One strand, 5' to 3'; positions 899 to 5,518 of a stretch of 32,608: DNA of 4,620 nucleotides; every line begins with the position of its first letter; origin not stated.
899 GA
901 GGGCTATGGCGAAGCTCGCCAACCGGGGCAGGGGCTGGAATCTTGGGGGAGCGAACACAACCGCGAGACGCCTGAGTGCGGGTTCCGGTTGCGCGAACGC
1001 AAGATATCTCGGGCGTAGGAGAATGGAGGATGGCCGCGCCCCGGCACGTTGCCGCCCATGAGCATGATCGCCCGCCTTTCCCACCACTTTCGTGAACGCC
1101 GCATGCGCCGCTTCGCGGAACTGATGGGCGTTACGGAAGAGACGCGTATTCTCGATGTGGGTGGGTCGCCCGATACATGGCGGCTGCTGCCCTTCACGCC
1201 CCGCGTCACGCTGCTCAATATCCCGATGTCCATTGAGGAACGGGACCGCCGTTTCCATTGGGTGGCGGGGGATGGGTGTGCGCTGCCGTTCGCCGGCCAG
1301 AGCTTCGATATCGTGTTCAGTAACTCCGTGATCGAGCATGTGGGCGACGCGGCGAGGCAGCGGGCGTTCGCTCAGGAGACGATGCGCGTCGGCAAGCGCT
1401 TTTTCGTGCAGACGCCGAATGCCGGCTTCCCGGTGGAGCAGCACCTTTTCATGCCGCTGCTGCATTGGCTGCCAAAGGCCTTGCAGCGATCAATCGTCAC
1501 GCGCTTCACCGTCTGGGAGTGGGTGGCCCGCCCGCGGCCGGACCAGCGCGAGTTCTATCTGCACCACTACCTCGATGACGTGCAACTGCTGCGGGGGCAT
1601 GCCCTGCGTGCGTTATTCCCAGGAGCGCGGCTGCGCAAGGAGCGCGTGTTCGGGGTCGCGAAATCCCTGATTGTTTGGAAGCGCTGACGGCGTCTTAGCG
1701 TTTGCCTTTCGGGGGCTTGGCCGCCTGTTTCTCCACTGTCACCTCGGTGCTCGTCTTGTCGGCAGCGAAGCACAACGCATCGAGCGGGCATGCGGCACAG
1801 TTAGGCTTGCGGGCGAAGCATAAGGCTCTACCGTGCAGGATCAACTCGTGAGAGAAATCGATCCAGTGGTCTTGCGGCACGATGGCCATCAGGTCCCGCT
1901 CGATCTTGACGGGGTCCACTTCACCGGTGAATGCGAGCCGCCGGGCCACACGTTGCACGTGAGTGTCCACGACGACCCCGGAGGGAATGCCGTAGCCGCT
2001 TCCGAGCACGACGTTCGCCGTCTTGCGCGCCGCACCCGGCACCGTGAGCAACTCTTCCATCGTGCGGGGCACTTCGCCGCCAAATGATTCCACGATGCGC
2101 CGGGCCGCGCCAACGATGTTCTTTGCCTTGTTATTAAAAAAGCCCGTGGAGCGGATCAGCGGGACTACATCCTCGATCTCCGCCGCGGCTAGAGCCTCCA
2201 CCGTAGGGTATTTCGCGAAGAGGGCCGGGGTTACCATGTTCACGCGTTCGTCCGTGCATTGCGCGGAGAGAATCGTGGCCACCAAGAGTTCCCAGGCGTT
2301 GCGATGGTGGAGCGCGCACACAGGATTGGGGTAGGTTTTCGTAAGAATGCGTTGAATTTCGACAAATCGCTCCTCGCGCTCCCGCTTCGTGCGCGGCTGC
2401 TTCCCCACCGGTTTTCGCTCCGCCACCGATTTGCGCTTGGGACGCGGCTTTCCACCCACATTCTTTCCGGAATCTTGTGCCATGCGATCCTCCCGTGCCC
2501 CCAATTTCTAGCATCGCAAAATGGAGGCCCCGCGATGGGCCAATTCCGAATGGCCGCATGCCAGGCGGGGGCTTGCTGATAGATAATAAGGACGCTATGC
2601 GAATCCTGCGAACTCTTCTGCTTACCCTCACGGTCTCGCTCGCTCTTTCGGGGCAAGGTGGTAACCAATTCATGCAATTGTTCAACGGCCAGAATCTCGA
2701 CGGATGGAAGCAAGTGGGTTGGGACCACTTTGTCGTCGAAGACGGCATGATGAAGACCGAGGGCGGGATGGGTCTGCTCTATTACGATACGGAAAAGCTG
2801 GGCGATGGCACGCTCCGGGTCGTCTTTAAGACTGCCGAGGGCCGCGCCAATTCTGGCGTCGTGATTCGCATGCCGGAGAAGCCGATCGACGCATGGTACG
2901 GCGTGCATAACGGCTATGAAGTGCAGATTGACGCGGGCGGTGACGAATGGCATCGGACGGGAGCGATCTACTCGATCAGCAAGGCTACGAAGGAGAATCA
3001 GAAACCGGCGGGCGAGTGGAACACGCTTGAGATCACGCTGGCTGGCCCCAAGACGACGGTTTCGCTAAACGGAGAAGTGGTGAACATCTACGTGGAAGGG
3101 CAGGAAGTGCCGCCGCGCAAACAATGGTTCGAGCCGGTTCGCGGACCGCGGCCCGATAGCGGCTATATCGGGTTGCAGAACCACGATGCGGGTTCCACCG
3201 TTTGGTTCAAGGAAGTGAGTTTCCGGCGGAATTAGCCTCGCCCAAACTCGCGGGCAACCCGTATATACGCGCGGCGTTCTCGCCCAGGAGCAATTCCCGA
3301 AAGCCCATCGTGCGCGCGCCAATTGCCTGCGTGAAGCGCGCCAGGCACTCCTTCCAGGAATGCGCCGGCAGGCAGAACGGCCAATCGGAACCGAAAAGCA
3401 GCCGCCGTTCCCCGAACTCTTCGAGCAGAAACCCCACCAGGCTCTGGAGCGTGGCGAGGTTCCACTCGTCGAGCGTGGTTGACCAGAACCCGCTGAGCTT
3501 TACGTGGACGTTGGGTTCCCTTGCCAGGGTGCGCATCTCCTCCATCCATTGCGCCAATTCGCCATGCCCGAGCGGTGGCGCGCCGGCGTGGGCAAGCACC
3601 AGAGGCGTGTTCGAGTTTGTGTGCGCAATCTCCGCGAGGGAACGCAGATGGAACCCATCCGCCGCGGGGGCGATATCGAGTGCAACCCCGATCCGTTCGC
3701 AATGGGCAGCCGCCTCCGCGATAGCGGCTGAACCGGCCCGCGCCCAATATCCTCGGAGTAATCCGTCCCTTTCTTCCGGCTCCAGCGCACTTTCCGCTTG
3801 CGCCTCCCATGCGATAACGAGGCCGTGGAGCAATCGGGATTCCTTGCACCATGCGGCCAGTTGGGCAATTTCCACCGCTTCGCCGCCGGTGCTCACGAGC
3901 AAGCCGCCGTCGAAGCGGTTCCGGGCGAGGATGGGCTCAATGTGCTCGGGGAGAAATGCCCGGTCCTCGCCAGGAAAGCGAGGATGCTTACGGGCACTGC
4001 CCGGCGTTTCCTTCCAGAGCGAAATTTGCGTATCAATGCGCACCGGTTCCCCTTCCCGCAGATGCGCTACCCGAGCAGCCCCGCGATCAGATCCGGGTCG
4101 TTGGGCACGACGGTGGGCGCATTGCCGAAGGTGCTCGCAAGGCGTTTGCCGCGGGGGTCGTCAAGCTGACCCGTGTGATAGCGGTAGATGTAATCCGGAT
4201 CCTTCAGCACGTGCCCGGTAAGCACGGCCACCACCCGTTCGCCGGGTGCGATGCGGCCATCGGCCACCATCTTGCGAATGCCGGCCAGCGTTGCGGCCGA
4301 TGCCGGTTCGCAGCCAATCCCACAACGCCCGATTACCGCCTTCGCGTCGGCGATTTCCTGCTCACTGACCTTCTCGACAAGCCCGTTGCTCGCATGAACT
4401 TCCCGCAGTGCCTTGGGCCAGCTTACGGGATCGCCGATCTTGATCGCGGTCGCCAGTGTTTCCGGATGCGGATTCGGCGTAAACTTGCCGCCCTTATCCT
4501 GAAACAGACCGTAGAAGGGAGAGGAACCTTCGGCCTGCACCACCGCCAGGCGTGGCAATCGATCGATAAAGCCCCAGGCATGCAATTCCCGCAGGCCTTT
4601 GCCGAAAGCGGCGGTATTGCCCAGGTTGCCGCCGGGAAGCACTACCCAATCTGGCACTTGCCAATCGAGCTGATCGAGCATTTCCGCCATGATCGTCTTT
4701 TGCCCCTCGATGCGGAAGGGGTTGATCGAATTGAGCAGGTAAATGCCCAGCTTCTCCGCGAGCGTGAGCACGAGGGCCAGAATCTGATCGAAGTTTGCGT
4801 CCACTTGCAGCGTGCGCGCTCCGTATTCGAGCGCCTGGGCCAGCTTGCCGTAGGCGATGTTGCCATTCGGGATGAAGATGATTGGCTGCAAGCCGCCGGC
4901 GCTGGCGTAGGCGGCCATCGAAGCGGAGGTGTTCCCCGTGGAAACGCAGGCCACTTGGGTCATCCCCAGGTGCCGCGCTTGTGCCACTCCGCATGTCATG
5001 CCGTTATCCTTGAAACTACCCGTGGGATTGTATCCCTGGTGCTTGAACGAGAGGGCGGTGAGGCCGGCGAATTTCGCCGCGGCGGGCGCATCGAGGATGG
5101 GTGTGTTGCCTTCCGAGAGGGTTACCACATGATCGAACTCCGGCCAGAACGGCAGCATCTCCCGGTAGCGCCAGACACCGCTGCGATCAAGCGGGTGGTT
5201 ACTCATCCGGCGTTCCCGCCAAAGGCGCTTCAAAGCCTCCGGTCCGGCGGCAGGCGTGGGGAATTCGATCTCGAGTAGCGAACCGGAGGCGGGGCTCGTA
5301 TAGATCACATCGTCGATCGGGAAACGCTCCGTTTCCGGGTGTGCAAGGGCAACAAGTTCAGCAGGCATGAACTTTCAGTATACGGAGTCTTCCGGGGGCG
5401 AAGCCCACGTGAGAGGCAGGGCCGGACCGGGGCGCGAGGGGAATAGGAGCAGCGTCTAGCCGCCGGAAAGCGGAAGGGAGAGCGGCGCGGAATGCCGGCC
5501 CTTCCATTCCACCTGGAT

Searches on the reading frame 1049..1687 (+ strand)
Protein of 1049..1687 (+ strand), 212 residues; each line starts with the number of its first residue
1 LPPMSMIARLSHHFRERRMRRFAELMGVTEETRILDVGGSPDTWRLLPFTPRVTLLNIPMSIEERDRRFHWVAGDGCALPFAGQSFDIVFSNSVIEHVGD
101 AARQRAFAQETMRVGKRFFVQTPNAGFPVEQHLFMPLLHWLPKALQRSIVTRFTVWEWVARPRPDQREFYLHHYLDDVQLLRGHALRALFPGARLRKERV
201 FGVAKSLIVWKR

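Call 33: search_protein_families(library=pfam, proteins=[window:1049-1687:+], max_evalue=0.001)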
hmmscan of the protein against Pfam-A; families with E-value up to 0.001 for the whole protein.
window:1049-1687:+ (212 aa): 3 families
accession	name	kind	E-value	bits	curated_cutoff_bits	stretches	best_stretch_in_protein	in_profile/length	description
PF08241.18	Methyltransf_11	-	3.7e-08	34.3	21.2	1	69-116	44-88/95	Methyltransferase domain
PF13649.12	Methyltransf_25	-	7.7e-06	27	27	1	64-109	43-88/97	Methyltransferase domain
PF13489.12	Methyltransf_23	-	0.00023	21.4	27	1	12-143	2-138/164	Methyltransferase domain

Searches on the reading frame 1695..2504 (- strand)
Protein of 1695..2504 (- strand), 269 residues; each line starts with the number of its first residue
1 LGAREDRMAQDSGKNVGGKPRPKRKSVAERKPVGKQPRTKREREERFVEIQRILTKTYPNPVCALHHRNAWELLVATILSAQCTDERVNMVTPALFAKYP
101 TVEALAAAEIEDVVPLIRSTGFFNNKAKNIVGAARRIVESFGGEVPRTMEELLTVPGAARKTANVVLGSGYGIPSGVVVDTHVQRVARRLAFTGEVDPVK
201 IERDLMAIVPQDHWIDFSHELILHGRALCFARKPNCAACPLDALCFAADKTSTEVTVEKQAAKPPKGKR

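Call 33: search_protein_families(library=pfam, proteins=[window:1695-2504:-], max_evalue=0.001)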
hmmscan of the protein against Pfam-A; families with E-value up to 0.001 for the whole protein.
window:1695-2504:- (269 aa): 2 families
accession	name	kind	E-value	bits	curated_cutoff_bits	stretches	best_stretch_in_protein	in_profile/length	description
PF00730.31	HhH-GPD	-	1.5e-25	90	26.2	1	75-210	1-107/108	HhH-GPD superfamily base excision DNA repair protein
PF00633.29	HHH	-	7.3e-05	22.9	24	1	140-167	1-28/30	Helix-hairpin-helix motif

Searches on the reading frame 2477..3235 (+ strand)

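Call 33: search_protein_families(library=pfam, proteins=[window:2477-3235:+], max_evalue=0.001)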
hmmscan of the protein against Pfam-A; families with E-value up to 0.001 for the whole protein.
window:2477-3235:+ (252 aa): 1 family
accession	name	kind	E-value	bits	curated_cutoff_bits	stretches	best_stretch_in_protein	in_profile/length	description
PF06439.18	3keto-disac_hyd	-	5.2e-42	144.5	26.8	1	65-249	2-186/187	3-keto-disaccharide hydrolase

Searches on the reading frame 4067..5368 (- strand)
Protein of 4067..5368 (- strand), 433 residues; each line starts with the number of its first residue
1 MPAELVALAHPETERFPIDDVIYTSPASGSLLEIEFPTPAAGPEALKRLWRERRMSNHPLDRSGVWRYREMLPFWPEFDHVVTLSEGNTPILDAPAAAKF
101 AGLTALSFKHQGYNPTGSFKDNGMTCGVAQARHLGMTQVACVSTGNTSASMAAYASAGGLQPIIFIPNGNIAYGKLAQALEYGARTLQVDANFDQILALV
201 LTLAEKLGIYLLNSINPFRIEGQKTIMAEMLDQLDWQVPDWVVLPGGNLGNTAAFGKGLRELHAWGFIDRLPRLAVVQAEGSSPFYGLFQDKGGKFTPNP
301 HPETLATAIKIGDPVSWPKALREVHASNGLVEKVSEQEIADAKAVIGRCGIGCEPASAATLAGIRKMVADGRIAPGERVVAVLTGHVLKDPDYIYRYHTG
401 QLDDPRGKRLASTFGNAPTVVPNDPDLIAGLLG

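Call 33: search_protein_families(library=pfam, proteins=[window:4067-5368:-], max_evalue=0.001)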
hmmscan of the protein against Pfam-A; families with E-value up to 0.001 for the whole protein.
window:4067-5368:- (433 aa): 1 family
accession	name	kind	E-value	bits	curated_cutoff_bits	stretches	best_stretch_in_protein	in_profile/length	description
PF00291.31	PALP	-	9.5e-62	209.4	35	1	82-385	1-295/295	Pyridoxal-phosphate dependent enzyme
